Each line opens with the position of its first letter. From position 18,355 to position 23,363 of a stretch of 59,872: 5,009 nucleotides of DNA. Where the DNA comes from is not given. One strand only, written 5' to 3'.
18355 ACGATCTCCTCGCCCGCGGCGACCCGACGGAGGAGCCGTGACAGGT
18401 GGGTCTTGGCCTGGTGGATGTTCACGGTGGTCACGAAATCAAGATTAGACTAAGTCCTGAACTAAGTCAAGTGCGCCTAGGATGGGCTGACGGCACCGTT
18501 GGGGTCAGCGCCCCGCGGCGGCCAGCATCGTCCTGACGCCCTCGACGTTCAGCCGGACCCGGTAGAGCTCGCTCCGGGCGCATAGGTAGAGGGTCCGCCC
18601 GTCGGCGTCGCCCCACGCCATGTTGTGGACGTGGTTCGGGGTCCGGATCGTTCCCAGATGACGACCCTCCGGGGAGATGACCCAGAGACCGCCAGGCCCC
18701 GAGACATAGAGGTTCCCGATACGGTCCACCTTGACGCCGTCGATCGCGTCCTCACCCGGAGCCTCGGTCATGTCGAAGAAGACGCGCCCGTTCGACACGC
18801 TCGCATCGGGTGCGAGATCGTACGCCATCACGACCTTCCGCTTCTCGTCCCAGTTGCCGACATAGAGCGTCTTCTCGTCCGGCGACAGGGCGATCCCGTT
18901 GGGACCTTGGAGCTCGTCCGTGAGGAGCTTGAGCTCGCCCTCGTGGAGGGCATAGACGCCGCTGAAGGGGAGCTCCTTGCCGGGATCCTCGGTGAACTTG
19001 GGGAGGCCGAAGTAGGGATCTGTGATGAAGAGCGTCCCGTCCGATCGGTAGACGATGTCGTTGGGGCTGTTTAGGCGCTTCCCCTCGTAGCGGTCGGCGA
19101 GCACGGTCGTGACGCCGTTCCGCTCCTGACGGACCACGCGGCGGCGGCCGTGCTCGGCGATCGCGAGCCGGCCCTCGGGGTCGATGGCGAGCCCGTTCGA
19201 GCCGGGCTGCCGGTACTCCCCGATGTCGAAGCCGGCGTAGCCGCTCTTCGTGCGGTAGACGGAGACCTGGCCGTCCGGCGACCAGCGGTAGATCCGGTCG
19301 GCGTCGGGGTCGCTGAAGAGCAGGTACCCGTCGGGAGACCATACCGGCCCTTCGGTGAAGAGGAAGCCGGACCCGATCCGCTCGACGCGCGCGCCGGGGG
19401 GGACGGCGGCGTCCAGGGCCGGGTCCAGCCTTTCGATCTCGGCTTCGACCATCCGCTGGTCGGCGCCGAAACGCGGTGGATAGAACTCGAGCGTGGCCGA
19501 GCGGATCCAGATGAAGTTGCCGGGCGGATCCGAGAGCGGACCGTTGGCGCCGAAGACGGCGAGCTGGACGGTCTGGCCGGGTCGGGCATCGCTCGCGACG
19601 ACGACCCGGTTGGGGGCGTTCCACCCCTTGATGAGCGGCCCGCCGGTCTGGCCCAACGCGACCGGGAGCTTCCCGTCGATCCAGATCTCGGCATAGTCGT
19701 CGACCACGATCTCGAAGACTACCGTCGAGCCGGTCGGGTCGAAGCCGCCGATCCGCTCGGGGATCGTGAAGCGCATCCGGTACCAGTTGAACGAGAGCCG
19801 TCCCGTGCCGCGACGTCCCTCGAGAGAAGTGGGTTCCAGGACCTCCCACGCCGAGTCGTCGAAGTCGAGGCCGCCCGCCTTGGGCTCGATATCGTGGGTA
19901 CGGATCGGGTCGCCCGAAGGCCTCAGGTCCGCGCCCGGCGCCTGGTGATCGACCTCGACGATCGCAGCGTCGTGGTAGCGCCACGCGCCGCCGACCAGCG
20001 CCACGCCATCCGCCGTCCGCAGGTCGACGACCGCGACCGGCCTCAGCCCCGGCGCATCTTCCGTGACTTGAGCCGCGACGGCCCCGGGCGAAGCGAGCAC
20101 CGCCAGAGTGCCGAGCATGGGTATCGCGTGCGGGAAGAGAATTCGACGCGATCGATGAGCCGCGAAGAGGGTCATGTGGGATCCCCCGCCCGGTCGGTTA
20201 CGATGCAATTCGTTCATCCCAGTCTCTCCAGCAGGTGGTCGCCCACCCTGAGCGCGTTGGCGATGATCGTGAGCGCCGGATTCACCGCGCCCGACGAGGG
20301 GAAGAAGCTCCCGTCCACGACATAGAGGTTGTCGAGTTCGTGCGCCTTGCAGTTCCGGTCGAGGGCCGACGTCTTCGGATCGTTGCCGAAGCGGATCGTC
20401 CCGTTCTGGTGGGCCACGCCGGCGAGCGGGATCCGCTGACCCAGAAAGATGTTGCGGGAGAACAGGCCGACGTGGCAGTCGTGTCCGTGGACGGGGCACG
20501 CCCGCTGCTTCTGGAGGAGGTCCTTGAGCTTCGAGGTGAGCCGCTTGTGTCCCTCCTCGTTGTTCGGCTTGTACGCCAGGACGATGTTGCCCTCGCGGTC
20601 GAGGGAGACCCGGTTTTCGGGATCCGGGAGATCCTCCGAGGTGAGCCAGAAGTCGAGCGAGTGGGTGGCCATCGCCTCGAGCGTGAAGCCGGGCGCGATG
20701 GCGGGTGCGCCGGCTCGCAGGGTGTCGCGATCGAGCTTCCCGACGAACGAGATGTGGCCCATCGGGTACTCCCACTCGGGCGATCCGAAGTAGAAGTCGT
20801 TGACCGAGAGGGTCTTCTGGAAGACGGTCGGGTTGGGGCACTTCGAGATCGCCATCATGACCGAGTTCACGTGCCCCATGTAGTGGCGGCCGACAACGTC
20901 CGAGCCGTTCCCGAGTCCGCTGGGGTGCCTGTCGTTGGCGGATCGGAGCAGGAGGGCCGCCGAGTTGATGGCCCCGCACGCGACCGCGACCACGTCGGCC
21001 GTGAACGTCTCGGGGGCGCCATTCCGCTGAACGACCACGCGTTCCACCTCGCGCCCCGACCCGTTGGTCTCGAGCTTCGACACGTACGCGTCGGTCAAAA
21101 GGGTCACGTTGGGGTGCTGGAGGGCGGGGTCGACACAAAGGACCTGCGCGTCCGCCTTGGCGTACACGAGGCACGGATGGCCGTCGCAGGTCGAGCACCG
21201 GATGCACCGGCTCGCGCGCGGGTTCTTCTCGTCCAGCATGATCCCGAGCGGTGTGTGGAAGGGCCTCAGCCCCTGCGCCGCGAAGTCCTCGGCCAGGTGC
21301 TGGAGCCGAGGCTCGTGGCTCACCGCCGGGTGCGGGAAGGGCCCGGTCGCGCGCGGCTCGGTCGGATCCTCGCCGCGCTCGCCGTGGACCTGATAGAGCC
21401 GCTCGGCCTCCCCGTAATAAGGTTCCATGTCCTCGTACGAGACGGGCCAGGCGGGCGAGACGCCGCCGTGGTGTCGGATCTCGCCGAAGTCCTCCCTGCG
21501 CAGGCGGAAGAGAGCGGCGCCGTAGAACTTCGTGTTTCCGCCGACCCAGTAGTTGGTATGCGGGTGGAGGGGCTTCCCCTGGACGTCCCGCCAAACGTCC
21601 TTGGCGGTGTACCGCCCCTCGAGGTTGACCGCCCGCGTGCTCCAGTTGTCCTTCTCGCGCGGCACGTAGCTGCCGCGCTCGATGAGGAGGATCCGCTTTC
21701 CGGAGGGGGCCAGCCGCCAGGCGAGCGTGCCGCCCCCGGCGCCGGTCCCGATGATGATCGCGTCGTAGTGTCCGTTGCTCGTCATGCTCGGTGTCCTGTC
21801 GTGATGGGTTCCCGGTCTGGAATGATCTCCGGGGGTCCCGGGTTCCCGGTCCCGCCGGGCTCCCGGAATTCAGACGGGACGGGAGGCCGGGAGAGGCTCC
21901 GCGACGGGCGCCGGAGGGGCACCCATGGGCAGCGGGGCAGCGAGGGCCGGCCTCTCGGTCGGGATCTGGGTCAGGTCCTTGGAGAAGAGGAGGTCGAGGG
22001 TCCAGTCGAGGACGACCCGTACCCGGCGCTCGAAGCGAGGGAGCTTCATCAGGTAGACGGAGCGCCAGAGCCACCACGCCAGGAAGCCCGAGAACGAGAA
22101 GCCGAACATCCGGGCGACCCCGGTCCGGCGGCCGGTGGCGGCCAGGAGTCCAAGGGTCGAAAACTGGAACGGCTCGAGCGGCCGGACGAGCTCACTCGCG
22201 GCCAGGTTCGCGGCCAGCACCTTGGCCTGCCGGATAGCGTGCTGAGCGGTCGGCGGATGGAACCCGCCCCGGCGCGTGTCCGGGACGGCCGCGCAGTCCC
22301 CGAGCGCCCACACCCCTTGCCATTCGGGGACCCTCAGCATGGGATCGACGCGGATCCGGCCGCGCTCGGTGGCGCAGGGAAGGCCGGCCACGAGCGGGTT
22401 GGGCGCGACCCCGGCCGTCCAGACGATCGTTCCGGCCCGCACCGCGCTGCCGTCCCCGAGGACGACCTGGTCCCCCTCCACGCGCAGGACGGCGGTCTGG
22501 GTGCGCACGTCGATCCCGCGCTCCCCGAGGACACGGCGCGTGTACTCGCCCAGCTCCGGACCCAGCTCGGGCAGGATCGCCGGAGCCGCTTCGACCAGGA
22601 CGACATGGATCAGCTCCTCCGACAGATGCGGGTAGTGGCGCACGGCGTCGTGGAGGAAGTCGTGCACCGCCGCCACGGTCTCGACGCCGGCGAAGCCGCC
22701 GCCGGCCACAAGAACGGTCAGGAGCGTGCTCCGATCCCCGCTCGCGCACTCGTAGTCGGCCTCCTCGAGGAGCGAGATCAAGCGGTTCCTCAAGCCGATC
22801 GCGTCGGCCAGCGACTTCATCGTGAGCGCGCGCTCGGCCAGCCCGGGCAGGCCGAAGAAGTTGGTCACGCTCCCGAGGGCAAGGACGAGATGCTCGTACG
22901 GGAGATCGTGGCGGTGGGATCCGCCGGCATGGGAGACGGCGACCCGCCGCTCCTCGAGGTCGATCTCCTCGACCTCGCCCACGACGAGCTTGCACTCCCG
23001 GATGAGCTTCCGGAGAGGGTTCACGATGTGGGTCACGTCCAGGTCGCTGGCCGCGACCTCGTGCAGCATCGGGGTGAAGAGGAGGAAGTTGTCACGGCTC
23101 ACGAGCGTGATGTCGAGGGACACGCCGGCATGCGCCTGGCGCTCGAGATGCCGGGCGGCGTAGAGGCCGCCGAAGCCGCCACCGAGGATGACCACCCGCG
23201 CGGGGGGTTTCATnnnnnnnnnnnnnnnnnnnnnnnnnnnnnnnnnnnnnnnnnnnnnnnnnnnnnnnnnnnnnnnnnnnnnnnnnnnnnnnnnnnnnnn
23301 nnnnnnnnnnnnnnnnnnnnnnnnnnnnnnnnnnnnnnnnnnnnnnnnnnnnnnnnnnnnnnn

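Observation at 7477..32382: A seven-site ECF promoter motif, GGAACC-N16/17-CATT, defines a local regulon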

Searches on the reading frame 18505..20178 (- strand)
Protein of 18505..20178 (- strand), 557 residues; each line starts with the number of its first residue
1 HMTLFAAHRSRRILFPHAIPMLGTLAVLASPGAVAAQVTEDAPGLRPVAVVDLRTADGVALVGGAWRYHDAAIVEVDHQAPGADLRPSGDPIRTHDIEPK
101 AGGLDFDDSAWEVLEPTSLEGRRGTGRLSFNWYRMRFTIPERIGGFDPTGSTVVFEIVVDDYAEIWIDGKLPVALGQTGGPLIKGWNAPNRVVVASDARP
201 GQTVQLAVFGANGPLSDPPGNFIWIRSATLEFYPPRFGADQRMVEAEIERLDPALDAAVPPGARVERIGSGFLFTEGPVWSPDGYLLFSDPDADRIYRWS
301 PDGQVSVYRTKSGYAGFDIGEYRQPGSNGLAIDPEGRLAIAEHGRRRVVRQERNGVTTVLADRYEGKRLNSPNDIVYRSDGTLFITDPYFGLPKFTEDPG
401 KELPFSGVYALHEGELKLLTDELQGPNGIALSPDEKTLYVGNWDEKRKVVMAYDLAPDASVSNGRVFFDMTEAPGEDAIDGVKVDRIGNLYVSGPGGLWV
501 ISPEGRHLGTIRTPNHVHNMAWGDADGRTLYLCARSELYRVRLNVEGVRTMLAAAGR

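Call 38: search_protein_families(library=pfam, proteins=[window:18505-20178:-], max_evalue=0.001)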
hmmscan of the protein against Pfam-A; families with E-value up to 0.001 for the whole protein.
window:18505-20178:- (557 aa): 2 families
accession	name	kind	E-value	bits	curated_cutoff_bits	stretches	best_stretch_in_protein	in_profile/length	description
PF08450.18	SGL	-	7.1e-42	144.1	26.3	1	274-533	1-243/246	SMP-30/Gluconolactonase/LRE-like region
PF01436.27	NHL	-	0.00018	21.8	20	0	328-349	5-26/28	NHL repeat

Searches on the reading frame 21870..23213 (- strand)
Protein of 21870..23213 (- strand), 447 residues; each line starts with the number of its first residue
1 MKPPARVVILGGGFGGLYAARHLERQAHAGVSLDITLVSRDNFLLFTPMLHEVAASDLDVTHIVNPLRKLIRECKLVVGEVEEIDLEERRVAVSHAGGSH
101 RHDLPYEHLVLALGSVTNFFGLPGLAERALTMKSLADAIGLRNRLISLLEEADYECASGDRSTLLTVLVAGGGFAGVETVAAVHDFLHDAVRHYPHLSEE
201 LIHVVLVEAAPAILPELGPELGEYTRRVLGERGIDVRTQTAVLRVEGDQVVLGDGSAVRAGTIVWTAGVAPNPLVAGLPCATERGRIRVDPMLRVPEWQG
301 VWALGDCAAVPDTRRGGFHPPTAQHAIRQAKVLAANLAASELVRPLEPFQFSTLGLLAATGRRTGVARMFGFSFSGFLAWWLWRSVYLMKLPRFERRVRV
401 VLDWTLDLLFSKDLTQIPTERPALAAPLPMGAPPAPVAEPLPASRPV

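Call 38: search_protein_families(library=pfam, proteins=[window:21870-23213:-], max_evalue=0.001)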
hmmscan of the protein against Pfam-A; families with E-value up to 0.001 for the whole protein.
window:21870-23213:- (447 aa): 3 families
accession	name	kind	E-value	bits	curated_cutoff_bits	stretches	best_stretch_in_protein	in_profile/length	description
PF07992.20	Pyr_redox_2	-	4.5e-49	167.9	26.1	1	6-330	2-291/291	Pyridine nucleotide-disulphide oxidoreductase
PF00070.33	Pyr_redox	-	6.4e-09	36.7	22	1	167-250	2-71/82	Pyridine nucleotide-disulphide oxidoreductase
PF22366.1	NDH2_C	-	1.2e-08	35.5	27.7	1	355-413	3-62/62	NDH2 C-terminal domain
